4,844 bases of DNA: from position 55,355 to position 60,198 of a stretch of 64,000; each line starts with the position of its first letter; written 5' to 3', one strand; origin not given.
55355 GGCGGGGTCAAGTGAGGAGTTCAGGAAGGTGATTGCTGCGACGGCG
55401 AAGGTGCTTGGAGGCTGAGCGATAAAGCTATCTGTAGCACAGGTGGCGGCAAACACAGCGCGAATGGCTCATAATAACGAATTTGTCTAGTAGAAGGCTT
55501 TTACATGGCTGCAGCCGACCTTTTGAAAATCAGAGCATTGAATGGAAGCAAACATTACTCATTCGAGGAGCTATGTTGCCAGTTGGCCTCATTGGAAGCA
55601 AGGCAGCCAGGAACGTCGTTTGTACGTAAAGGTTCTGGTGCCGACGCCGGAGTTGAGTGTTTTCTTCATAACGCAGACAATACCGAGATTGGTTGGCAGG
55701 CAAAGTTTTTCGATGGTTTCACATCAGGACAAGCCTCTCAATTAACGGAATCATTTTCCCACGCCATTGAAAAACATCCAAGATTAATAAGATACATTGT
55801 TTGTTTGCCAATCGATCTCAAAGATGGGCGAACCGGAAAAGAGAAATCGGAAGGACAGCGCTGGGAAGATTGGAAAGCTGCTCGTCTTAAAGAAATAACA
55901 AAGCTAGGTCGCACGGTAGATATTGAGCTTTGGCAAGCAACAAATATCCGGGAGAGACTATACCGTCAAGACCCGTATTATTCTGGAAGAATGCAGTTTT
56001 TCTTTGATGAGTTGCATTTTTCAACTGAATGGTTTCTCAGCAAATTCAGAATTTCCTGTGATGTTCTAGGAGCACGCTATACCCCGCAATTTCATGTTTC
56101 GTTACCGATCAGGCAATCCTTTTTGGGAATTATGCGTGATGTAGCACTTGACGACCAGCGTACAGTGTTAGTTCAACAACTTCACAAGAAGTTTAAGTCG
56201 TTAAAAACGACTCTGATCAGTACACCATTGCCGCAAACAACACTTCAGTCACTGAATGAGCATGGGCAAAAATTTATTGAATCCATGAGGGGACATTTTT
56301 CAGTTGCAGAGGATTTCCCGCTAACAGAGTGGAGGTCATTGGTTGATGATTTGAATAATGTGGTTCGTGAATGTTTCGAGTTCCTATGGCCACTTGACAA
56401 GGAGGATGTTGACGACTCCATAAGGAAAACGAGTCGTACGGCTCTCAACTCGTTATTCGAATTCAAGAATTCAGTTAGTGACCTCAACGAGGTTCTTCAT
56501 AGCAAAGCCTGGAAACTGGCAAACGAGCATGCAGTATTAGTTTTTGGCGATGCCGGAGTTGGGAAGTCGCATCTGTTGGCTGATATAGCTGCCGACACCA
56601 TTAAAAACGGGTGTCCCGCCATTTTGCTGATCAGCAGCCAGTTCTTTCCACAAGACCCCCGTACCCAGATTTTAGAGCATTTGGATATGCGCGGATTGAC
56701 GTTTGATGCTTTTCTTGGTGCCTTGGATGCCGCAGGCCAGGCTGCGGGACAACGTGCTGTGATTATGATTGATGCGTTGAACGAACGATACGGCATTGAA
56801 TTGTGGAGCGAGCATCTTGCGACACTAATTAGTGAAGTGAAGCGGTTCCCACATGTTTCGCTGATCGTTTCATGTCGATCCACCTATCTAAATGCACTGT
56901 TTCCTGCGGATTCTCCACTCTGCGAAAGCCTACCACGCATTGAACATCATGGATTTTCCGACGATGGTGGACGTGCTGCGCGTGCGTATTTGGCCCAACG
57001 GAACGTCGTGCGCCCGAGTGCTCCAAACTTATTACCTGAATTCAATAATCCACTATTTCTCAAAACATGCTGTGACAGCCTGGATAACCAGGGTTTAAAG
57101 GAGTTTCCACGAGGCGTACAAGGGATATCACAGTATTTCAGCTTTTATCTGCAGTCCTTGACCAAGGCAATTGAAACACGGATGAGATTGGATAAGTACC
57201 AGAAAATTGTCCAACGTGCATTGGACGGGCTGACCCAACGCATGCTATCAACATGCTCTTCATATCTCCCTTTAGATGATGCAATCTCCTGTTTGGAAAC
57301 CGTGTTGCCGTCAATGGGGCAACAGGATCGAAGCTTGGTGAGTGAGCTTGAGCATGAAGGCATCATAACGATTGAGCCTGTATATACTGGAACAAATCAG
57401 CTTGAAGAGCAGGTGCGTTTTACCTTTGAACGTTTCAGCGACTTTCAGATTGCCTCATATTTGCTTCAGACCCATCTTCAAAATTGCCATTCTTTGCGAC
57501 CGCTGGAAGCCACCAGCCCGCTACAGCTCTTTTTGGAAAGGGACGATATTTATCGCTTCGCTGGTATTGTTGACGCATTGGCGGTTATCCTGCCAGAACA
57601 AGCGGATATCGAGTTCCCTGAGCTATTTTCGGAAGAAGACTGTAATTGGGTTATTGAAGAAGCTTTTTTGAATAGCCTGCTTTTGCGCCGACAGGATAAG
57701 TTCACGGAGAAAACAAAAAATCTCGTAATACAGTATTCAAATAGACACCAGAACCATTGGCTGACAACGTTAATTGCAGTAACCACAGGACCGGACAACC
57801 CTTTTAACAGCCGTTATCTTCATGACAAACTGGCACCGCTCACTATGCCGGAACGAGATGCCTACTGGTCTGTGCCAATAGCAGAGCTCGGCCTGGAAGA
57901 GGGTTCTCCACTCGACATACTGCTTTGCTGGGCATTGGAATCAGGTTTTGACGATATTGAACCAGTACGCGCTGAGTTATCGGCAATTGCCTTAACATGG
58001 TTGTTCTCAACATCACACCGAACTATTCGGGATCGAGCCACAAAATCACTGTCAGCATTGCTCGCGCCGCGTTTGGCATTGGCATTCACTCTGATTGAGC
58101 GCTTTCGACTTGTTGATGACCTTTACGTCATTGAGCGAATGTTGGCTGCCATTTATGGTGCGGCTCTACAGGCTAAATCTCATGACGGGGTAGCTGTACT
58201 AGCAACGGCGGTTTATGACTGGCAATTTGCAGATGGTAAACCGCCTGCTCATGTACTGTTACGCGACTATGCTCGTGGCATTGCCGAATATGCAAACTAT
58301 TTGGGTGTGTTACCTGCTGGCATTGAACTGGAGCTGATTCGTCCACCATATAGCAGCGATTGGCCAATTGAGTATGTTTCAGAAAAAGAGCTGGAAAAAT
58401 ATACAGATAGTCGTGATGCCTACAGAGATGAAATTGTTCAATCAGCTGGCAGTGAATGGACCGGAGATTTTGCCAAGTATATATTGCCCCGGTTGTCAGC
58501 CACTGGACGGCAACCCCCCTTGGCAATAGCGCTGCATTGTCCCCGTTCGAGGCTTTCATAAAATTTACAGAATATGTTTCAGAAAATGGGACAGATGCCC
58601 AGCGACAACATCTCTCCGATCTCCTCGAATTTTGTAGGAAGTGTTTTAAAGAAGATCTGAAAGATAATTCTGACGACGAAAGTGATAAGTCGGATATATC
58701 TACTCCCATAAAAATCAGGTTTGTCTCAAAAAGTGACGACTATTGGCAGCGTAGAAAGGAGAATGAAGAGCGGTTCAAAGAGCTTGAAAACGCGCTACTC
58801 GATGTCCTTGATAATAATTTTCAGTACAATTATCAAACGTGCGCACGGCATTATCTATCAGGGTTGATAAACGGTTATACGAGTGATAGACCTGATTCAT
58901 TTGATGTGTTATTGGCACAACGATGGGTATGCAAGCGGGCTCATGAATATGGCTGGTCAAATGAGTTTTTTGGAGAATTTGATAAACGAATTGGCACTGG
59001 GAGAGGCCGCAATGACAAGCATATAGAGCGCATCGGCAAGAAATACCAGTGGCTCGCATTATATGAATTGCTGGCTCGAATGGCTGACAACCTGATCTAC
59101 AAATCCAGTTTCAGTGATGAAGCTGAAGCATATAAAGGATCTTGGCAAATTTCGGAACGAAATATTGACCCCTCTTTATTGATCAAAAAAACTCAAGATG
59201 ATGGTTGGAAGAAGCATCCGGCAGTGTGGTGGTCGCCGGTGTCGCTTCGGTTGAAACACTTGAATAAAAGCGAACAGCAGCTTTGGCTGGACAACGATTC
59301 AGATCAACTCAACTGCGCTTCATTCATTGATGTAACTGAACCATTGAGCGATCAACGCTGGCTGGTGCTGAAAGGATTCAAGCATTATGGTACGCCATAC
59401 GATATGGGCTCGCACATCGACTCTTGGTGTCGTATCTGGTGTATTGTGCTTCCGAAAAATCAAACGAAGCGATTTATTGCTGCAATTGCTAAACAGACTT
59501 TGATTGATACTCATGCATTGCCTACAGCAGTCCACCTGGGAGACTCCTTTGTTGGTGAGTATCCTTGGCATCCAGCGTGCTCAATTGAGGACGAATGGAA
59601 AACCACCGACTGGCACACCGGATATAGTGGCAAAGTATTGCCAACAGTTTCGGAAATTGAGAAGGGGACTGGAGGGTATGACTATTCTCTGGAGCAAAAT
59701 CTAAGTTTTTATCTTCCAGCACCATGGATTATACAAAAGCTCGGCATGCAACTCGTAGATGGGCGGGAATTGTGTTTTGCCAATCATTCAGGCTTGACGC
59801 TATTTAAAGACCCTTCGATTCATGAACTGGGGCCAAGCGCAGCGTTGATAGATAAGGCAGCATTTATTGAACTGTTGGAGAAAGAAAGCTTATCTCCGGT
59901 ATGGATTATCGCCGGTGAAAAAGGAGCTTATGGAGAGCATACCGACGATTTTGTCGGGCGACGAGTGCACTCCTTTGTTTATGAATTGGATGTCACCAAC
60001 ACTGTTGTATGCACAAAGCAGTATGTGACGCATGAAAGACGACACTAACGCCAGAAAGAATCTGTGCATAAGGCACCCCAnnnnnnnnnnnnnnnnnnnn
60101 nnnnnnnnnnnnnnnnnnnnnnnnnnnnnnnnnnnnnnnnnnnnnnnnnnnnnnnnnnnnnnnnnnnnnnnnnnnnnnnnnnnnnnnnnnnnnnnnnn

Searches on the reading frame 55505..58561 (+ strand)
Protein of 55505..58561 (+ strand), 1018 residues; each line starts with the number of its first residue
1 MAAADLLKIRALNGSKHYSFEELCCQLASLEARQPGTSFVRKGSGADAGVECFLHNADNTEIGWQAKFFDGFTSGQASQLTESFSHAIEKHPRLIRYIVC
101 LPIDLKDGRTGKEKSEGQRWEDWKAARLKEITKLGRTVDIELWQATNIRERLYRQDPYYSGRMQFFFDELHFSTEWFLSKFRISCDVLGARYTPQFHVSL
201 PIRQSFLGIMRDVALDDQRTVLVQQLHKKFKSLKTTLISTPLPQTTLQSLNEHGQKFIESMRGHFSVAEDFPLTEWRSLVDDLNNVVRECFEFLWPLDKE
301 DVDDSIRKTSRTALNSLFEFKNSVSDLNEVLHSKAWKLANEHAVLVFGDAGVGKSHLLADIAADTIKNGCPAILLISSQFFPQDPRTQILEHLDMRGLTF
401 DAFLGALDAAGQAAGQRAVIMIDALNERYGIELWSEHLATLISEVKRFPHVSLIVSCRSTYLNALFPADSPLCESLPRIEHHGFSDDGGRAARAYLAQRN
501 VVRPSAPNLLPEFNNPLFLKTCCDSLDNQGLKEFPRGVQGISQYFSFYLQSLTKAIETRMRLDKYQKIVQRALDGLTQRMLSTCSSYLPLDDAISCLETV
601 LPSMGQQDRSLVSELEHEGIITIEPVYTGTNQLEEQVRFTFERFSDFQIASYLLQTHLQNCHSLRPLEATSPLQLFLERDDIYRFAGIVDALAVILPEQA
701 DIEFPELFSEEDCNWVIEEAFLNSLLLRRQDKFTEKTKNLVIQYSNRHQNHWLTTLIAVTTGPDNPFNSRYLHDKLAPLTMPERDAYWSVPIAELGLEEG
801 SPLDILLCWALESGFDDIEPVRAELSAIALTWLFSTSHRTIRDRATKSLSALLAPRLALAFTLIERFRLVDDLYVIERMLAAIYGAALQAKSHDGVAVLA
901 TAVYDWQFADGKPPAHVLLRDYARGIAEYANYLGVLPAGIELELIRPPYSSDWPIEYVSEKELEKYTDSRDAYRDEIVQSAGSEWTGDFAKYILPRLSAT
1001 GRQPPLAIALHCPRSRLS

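Call 95: search_protein_families(library=pfam, proteins=[window:55505-58561:+], max_evalue=0.00001)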
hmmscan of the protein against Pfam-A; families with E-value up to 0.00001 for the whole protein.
window:55505-58561:+ (1018 aa): 0 families

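Call 97: search_protein_families(library=padloc, proteins=[window:55505-58561:+], max_evalue=0.001)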
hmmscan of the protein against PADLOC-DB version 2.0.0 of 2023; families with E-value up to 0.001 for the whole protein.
window:55505-58561:+ (1018 aa): 7 families
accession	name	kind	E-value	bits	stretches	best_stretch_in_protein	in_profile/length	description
PDLC02164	Avs2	-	0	1177.5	1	4-995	4-997/1504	-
PDLC02166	Avs2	-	1.2e-250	833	1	5-995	6-980/1498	-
PDLC02161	Avs2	-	1e-213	710.7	1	5-998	2-1003/1499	-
PDLC02162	Avs2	-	1.1e-194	647.8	1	8-992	7-983/1379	-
PDLC02165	Avs2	-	3e-160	533.5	1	148-994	15-886/1375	-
PDLC02163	Avs2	-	5.2e-152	506.2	1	160-975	222-1058/1576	-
PDLC02169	Avs4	-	5.9e-05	18.5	1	14-109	15-107/1570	-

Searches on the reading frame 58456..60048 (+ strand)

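Call 95: search_protein_families(library=pfam, proteins=[window:58456-60048:+], max_evalue=0.00001)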
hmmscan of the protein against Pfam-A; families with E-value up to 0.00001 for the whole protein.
window:58456-60048:+ (530 aa): 0 families

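Call 97: search_protein_families(library=padloc, proteins=[window:58456-60048:+], max_evalue=0.001)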
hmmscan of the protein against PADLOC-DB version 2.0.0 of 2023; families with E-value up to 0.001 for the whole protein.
window:58456-60048:+ (530 aa): 6 families
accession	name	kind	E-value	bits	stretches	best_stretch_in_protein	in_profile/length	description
PDLC02164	Avs2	-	1.8e-134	448.2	1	5-527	991-1498/1504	-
PDLC02166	Avs2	-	2.2e-66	222.3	1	99-513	1051-1470/1498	-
PDLC02161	Avs2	-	3.9e-56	188.5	1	5-514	993-1476/1499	-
PDLC02163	Avs2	-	4.1e-50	168.5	1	86-514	1135-1564/1576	-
PDLC02165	Avs2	-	9.7e-50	167.4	1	93-512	934-1361/1375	-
PDLC02162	Avs2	-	2.2e-47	159.8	1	147-511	998-1359/1379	-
